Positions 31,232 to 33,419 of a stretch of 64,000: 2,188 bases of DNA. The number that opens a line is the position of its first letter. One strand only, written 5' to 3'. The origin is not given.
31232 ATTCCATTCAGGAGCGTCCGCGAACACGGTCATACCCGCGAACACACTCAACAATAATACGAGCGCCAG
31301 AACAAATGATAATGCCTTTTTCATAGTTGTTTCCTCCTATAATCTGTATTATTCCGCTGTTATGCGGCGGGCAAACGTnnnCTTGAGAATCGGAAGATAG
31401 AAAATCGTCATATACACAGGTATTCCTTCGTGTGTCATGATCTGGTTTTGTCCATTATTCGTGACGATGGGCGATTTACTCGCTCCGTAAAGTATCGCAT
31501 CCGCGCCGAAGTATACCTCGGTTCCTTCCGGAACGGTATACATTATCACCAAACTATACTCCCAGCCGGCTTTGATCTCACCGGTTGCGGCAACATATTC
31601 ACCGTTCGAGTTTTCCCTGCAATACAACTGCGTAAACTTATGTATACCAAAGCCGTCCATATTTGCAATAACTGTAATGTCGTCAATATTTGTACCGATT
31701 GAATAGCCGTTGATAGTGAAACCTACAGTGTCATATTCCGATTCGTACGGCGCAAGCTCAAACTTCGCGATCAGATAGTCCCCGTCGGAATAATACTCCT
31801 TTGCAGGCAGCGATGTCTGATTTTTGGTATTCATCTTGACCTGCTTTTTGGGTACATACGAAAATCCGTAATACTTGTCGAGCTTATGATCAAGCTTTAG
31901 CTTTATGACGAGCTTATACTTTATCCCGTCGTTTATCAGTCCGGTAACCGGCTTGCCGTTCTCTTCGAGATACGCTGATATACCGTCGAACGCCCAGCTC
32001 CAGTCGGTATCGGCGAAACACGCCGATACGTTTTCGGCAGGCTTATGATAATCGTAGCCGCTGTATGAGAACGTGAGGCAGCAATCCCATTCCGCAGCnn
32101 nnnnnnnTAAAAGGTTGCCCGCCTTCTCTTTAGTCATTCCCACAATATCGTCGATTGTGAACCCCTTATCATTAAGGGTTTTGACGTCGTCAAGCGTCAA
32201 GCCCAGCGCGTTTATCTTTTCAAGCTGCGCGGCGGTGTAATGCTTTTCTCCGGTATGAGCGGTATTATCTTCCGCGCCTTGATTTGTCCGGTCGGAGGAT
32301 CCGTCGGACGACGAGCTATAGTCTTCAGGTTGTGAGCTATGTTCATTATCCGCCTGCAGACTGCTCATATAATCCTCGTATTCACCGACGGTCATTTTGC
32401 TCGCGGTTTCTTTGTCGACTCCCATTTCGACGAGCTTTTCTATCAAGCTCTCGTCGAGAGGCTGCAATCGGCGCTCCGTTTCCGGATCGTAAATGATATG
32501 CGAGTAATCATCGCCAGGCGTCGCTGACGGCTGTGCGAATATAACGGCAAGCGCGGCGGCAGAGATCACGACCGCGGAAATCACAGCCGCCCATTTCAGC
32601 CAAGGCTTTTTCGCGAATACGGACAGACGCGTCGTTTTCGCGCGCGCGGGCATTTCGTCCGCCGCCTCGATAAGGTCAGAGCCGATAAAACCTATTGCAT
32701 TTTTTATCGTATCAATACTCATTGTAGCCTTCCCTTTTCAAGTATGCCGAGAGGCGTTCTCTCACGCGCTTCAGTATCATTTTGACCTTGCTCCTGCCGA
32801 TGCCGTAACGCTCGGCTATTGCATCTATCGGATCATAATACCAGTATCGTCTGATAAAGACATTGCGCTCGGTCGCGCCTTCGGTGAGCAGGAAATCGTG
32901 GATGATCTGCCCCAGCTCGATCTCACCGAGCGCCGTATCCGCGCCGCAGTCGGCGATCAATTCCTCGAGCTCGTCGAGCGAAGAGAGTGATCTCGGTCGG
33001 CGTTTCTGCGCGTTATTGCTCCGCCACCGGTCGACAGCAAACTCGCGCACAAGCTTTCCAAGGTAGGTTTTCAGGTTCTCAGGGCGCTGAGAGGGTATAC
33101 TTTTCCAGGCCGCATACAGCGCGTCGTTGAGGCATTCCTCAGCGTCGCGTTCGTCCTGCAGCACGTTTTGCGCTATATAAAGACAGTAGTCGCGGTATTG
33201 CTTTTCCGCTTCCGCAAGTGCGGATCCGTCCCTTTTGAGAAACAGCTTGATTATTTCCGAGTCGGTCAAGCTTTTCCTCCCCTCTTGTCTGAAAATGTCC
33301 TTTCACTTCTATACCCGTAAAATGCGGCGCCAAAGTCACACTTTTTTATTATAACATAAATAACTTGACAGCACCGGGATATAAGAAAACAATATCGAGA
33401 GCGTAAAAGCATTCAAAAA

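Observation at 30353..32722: The anti-sigma sensor domain is a tandem paralog of the cargo module of the adjacent dockerin protein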

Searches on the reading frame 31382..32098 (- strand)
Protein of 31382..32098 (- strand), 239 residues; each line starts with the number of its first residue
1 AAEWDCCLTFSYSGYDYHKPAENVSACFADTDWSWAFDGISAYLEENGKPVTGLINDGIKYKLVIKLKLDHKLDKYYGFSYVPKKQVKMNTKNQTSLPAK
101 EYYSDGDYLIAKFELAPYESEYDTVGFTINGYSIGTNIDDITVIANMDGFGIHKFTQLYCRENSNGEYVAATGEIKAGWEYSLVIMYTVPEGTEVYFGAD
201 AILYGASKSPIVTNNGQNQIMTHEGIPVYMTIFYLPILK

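Call 26: predict_structure(alignment_id=A2)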
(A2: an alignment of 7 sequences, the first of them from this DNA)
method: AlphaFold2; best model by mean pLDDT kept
length: 239 residues; sequences in the alignment: 7
mean_pLDDT: 86.2   pTM: 0.70
mean pLDDT of the five models: 86.2, 85.0, 84.8, 79.7, 79.7
residues with pLDDT >= 90: 102; 70-90: 120; 50-70: 14; < 50: 3
segments of 3 or more residues with pLDDT < 50: 1-3
pLDDT, mean of each block of 10 residues (from residue 1): 64 87 89 86 95 90 94 86 88 72 93 87 88 92 84 82 89 94 90 83 86 76 82 91
secondary structure, 60 per line:
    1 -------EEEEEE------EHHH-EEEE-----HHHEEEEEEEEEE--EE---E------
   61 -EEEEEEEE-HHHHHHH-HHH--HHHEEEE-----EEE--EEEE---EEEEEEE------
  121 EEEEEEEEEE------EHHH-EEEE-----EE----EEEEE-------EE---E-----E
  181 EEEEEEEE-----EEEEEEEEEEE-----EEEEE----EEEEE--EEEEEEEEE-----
elements in order: E8-13 E25-28 E37-46 E62-69 H71-77 E87-90 E96-98 E101-104 E108-114 E121-130 E142-145 E157-161 E180-188 E194-204 E210-214 E219-223 E226-234

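Call 29: fold_search(model_id=the predicted structure, library=pdb)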
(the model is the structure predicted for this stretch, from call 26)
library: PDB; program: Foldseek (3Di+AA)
matches with E <= 10: 988; with E <= 0.001: 0
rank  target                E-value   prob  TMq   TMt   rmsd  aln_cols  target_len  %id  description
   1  8aho_A                6.6e-02  0.20  0.19  0.14  14.5       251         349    9  Crystal structure of the transpeptidase LdtMt2 from Mycobacterium tuberculosis in complex with cyanamide analogue 31 (released 2023-08-02)
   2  3ubh                  8.2e-02  0.18  0.21  0.15  11.3       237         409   10  Crystal structure of Drosophila N-cadherin EC1-4 (released 2011-12-21)
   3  9jfd_B                8.6e-02  0.14  0.20  0.08  25.9       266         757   11  Human insulin receptor bound with A62-dimer, Pseudo-gamma conformation (released 2025-07-16)
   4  5g56                  9.1e-02  0.12  0.17  0.09  14.3       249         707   13  THE TETRA-MODULAR CELLULOSOMAL ARABINOXYLANASE CtXyl5A STRUCTURE AS REVEALED BY X-RAY CRYSTALLOGRAPHY (released 2016-06-29)
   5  8pxy_A                1.0e-01  0.14  0.18  0.14  14.5       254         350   10  Crystal structure of the transpeptidase LdtMt2 C354S mutant from Mycobacterium tuberculosis in complex with natural su (released 2024-08-07)
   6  8a1l_A                1.5e-01  0.10  0.17  0.13  15.1       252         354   10  Crystal structure of the transpeptidase LdtMt2 from Mycobacterium tuberculosis in complex with alpha-chloro ketone 2 (released 2023-06-14)
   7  3se3_A                1.6e-01  0.13  0.18  0.16  16.1       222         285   10  human IFNa2-IFNAR ternary complex (released 2011-08-31)
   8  5vt8_A                1.6e-01  0.12  0.18  0.20  14.5       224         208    9  Crystal Structure of Mouse Cadherin-23 EC24-25 (released 2018-05-23)
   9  5du7_C                1.6e-01  0.13  0.18  0.13  14.5       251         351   11  Crystal structure of ldtMt2 at 1.79 Angstrom resolution (released 2016-09-28)
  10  5dwu_B                1.7e-01  0.11  0.17  0.21  19.2       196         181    5  Beta common receptor in complex with a Fab (released 2015-12-30)
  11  4qrb                  1.8e-01  0.15  0.20  0.15  14.3       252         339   10  Structure and specificity of L-D-Transpeptidase from Mycobacterium tuberculosis and antibiotic resistance: Calcium bindi (released 2015-12-23)
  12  4qr7                  1.9e-01  0.15  0.20  0.15  14.3       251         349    9  Structure and specificity of L-D-Transpeptidase from Mycobacterium tuberculosis and antibiotic resistance: Calcium bindi (released 2015-07-29)
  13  5du7_A                1.9e-01  0.11  0.18  0.14  14.6       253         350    9  Crystal structure of ldtMt2 at 1.79 Angstrom resolution (released 2016-09-28)
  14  9ira_B                2.0e-01  0.16  0.17  0.14  17.4       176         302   13  IBV 3CL protease (3CLpro) in complex with compound 6 (released 2025-12-24)
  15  5d7h_A                2.0e-01  0.09  0.17  0.13  14.8       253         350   10  X-RAY CRYSTAL STRUCTURE OF L,D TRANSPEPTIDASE 2 FROM MYCOBACTERIUM TUBERCULOSIS (released 2016-09-28)
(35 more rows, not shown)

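Call 30: search_protein_representatives(alignment_id=A2)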
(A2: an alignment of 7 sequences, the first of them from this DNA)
Query: 7 sequences, 240 profile positions. Proteins with E-value up to 0.001 (for the whole library): 102; up to 1e-10: 29; up to 1e-30: 7. The best 102 are listed.
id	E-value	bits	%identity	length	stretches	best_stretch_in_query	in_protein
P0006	7.7e-217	732.9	-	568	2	1-240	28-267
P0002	1.1e-109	382.1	-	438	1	2-239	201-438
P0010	5.0e-82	291.5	-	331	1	1-240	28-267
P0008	1.4e-56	208.2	-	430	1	5-240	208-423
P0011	7.4e-44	166.5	-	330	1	9-238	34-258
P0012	8.3e-44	166.4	-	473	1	9-238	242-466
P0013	1.2e-38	149.5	-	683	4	11-203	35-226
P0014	2.7e-25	105.8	-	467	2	9-195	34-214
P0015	3.0e-24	102.4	-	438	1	107-240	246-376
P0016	2.4e-20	89.5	-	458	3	124-200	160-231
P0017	9.2e-19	84.4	-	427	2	8-159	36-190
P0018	8.5e-18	81.2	-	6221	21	181-222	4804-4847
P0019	1.4e-17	80.5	-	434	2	4-214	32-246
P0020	1.2e-16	77.5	-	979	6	142-209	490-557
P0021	1.5e-15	73.9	-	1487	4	112-207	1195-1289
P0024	3.1e-13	66.3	-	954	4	101-207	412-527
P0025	4.4e-13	65.8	-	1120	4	101-208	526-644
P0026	7.1e-13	65.1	-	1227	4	118-207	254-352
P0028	3.0e-12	63.1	-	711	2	10-207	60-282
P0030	4.3e-12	62.5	-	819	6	98-153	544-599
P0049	3.2e-08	49.9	-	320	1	9-72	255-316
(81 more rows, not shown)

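Call 40: find_related_loci(query=A3, collection=genome_contigs, flank=6000)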
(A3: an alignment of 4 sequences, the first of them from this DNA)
Query A3 (239 aa) in genome_contigs; peptide patterns used: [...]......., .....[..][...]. (x = any residue, [..] = any of these).
86 stretches matched a pattern, but none encodes a relative of the query by tblastn (E <= 1e-3).

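Call 41: find_related_loci(query=A3, collection=metagenome_contigs, flank=6000)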
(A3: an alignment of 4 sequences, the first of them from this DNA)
Query A3 (239 aa) in metagenome_contigs; peptide patterns used: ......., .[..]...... (x = any residue, [..] = any of these).
473 stretches matched a pattern; 1 encode a relative of the query (tblastn E <= 1e-3); 1 distinct loci.
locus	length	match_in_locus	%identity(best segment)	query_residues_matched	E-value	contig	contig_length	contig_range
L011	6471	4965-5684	46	3-238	2e-63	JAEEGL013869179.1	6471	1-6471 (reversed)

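Call 52: search_protein_families(library=pfam, proteins=[P0020, P0021, P0024, P0025, P0026, P0028, P0030, P0016, P0013], max_evalue=0.01)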
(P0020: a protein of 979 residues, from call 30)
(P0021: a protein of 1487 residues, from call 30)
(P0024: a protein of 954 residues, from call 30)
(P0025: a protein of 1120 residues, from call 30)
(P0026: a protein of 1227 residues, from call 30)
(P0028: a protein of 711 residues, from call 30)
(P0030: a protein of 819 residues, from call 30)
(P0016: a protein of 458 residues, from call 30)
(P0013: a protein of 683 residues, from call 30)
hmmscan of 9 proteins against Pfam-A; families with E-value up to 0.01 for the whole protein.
P0020 (979 aa): 0 families

P0021 (1487 aa): 4 families
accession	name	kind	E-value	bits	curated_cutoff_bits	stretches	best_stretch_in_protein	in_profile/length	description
PF00404.24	Dockerin_1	-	1.7e-05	25.4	22.9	1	1425-1475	1-51/57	Dockerin type I domain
PF13499.12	EF-hand_7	-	0.0003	21.5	30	1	1427-1472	12-61/67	EF-hand domain pair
PF13405.12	EF-hand_6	-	0.002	18.1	25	0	1424-1444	7-27/30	EF-hand domain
PF00036.39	EF-hand_1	-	0.0027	17.6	25.4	0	1419-1443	2-26/29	EF hand domain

P0024 (954 aa): 0 families

P0025 (1120 aa): 0 families

P0026 (1227 aa): 2 families
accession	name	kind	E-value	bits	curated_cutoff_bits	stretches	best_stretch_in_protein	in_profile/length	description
PF18998.6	Flg_new_2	-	1.4e-10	41.4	23.6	1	32-111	5-72/73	Divergent InlB B-repeat domain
PF03302.18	VSP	-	0.0052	16.2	31.4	1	1178-1215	358-396/397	Giardia variant-specific surface protein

P0028 (711 aa): 4 families
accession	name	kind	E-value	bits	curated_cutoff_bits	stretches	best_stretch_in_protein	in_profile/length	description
PF00395.25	SLH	-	6e-35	119.4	20.8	3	533-576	1-44/44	S-layer homology domain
PF09479.16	Flg_new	-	1.3e-13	51.2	27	1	442-507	1-65/65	Listeria-Bacteroides repeat domain (List_Bact_rpt)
PF14272.11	Gly_rich_SFCGS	-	0.0018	18.7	27.3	1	409-465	17-72/114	Glycine-rich SFCGS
PF14014.11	DUF4230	-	0.0087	16.6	27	0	376-410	32-62/148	Protein of unknown function (DUF4230)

P0030 (819 aa): 19 families
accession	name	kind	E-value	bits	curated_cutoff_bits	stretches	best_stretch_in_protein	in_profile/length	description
PF17803.7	Cadherin_4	-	1.6e-43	147.5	25.1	7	36-112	2-71/71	Bacterial cadherin-like domain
PF17963.7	Big_9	-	1.3e-24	87.3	23.6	1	14-40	63-89/89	Bacterial Ig domain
PF18067.7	Lipase_C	-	3.1e-19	69.8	27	0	84-117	37-70/96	Lipase C-terminal domain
PF00080.25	Sod_Cu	-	2.5e-13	51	28.9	0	614-658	52-96/133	Copper/zinc superoxide dismutase (SODC)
PF18175.6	HU-CCDC81_bac_2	-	4.5e-11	42.9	35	0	98-117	43-62/70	CCDC81-like prokaryotic HU domain 2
PF21683.3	GpP-like_1st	-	1.7e-08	34.7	27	0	271-307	44-82/85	Mu phage baseplate assembly protein GpP-like, N-terminal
PF17892.7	Cadherin_5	-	1.1e-07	32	26.5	0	720-755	33-66/98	Cadherin-like domain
PF23560.1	GBD_Hemicentin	-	1.4e-07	31.8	27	0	118-189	3-74/100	Hemicentin galactose-binding domain-like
PF06832.18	BiPBP_C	-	5e-06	26.8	26.8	0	73-116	19-60/90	Penicillin-Binding Protein C-terminus Family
PF22412.1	TerS_C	-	6.2e-06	26.8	27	0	527-565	38-76/79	Phage G20C small terminase C-terminal domain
PF20799.2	PIMT_C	-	8.5e-06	26.1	22.9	0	212-231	40-59/104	Protein-L-isoaspartyl O-methyltransferase, C-terminal domain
PF08803.17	ydhR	-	1.1e-05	25.8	27.1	0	747-770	46-69/96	Putative mono-oxygenase ydhR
PF25119.1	HSNSD_N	-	7.5e-05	22.9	27.4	0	728-768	27-67/215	Heparan sulfate-N-deacetylase, N-terminal domain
PF06027.18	SLC35F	-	0.00024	21.2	21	0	104-157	166-220/299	Solute carrier family 35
PF04170.18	NlpE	-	0.00035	21.8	22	0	101-115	16-30/86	NlpE N-terminal domain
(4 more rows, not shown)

P0016 (458 aa): 2 families
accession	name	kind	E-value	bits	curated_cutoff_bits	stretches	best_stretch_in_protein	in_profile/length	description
PF01681.22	C6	-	0.00086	20.2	27.9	0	293-350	26-78/89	C6 domain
PF01833.30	TIG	-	0.0019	18.6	20.9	0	290-349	21-77/84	IPT/TIG domain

P0013 (683 aa): 0 families

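Call 53: find_encoding_contigs(protein=P0012, flank=8000, max_places=4)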
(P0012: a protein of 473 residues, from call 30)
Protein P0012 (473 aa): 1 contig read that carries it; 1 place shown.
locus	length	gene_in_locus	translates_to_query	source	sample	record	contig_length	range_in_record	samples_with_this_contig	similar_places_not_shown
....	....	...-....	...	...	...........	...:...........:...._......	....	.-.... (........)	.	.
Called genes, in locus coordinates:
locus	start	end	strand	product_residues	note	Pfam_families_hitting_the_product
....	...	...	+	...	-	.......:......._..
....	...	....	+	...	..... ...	-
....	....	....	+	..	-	?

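Call 77: search_solved_structures(query=A2, max_evalue=1)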
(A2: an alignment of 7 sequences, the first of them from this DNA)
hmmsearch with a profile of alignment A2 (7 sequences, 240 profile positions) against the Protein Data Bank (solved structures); distinct sequences matched with E-value up to 1: 0.

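Call 82: search_protein_families(library=pfam, proteins=[P0012, P0049, L011:2863-3552:+, L011:1043-2863:+, L011:66-986:+, L011:3643-4830:+], max_evalue=1)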
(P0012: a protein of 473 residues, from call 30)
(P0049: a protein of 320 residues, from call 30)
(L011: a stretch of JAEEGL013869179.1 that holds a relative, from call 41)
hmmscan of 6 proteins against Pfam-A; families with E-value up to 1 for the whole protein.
P0012 (473 aa): 1 family
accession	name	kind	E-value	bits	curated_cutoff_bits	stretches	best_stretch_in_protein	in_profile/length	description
PF10518.14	TAT_signal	-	0.33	11.5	22.7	1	37-49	5-17/21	TAT (twin-arginine translocation) pathway signal sequence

P0049 (320 aa): 0 families

L011:2863-3552:+ (229 aa): 2 families
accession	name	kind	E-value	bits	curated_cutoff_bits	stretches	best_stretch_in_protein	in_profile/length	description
PF01544.23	CorA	-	0.0048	16.7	27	1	61-161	5-107/292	CorA-like Mg2+ transporter protein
PF00404.24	Dockerin_1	-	0.13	12.9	22.9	1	185-221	14-52/57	Dockerin type I domain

L011:1043-2863:+ (606 aa): 6 families
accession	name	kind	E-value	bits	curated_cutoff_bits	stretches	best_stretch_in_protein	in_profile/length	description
PF00082.27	Peptidase_S8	-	2.3e-43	149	21.8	1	192-440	2-276/288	Subtilase family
PF00404.24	Dockerin_1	-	2e-05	25.1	22.9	1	541-591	2-52/57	Dockerin type I domain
PF18998.6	Flg_new_2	-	0.0042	17.5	23.6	1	469-537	5-69/73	Divergent InlB B-repeat domain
PF22148.1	Fervidolysin_NPro-like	-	0.023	15.5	21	0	121-141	61-81/81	Fervidolysin N-terminal prodomain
PF00036.39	EF-hand_1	-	0.23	11.5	25.4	1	570-587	4-21/29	EF hand domain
PF13202.12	EF-hand_5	-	0.61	10.1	25.9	0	570-586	3-19/25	EF hand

L011:66-986:+ (306 aa): 0 families

L011:3643-4830:+ (395 aa): 4 families
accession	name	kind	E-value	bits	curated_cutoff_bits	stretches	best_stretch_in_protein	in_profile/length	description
PF02368.24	Big_2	-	7.3e-15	55.1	22.8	1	37-110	1-75/79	Bacterial Ig-like domain (group 2)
PF00404.24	Dockerin_1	-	0.0016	19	22.9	1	315-362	6-52/57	Dockerin type I domain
PF02408.26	CUB_2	-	0.089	13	23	1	201-268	15-80/120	CUB-like domain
PF13405.12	EF-hand_6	-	0.18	12.1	25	1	342-364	6-27/30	EF-hand domain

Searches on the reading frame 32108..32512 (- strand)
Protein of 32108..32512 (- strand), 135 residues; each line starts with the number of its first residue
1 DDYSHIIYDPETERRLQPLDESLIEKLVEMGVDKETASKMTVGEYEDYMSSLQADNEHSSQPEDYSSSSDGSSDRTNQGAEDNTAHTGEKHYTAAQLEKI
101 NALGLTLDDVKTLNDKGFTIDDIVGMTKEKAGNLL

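Call 72: find_related_loci(query=A6, collection=genome_contigs, flank=7000)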
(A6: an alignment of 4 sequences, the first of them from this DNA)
Query A6 (135 aa) in genome_contigs; peptide patterns used: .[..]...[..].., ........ (x = any residue, [..] = any of these).
86 stretches matched a pattern, but none encodes a relative of the query by tblastn (E <= 1e-3).

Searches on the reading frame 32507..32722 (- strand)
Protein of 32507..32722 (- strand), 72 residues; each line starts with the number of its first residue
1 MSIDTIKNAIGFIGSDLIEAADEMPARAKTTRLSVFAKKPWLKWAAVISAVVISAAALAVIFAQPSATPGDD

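Call 51: find_homologous_proteins(query=A4, max_evalue=0.001)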
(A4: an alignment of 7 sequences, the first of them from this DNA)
Query A4 (7 sequences) (72 aa, profile of the alignment): 5 proteins with E <= 0.001 among 4938 candidates.
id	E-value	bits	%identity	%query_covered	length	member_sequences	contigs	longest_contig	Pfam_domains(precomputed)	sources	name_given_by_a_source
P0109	7.1e-26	108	52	61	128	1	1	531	-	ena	-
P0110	5.2e-24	102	66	61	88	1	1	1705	-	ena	-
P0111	1.4e-7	49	31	97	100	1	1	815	-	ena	-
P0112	5.1e-5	41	31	76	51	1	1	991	-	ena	-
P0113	2.0e-4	39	23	61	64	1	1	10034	-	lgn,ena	-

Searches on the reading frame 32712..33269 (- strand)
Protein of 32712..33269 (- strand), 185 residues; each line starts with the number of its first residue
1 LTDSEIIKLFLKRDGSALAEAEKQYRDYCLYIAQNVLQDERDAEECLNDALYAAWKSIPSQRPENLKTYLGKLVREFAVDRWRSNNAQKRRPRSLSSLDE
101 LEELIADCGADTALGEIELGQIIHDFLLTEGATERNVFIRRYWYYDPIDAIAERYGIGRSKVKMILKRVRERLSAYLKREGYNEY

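Call 4: search_protein_families(library=pfam, proteins=[window:32712-33269:-], max_evalue=0.01)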
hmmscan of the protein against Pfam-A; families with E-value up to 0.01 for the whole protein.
window:32712-33269:- (185 aa): 2 families
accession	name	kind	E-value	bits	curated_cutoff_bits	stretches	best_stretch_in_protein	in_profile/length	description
PF04542.20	Sigma70_r2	-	2.5e-08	34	24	1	24-86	4-69/71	Sigma-70 region 2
PF04545.22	Sigma70_r4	-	1.2e-06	28.3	24.1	1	133-173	8-48/50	Sigma-70, region 4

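Call 28: search_protein_families(library=ncbifam, proteins=[window:32712-33269:-], max_evalue=0.01)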
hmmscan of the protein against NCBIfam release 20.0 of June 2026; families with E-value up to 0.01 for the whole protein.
window:32712-33269:- (185 aa): 38 families (the best 25 are shown)
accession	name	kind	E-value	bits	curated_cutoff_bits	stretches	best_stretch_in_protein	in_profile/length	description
TIGR02937.1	sigma70-ECF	superfamily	6.5e-17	61.7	42.9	1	17-176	2-164/165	sigma-70 family RNA polymerase sigma factor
TIGR02985.1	Sig70_bacteroi1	subfamily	3.7e-12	46.8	126.4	1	23-174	8-159/162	RNA polymerase sigma-70 factor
NF008888.0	PRK11922.1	equivalog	1e-09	38.4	204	1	2-179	16-198/231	RNA polymerase sigma factor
TIGR02983.1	SigE-fam_strep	subfamily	8.5e-09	35.5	141.55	1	30-177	20-158/162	SigE family RNA polymerase sigma factor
NF058625.1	sigma_PG0214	equivalog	1.6e-08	34.5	130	1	24-180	12-164/170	GFO_1088 family ECF-type sigma factor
NF007225.0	PRK09643.1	equivalog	1.5e-07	31.3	190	1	2-178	13-183/204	RNA polymerase sigma factor SigM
TIGR02954.1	Sig70_famx3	hypoth_equivalog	3.1e-07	30.3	188.5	1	1-179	1-169/170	RNA polymerase sigma-70 factor, TIGR02954 family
NF009176.0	PRK12524.1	equivalog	7e-07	29.2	264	1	2-178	12-185/196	RNA polymerase sigma factor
TIGR02943.1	Sig70_famx1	hypoth_equivalog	1e-06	28.7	162.2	1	23-99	9-82/188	RNA polymerase sigma-70 factor, TIGR02943 family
NF007223.0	PRK09641.1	equivalog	2.4e-06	27.5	209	1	5-178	7-185/187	RNA polymerase sigma factor SigW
NF007227.0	PRK09645.1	subfamily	4.7e-06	26.6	202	1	35-163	33-156/177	sigma-70 family RNA polymerase sigma factor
NF007228.0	PRK09646.1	subfamily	5.9e-06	26.1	226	1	6-163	20-176/194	ECF RNA polymerase sigma factor SigK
TIGR02957.1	SigX4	subfamily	1.8e-05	24.1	323.25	1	23-179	4-158/281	RNA polymerase sigma-70 factor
NF009172.0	PRK12519.1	subfamily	2.1e-05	24.2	222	1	2-168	15-180/194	RNA polymerase sigma factor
NF007224.0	PRK09642.1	equivalog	2.5e-05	24.2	212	1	24-180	3-157/160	RNA polymerase sigma factor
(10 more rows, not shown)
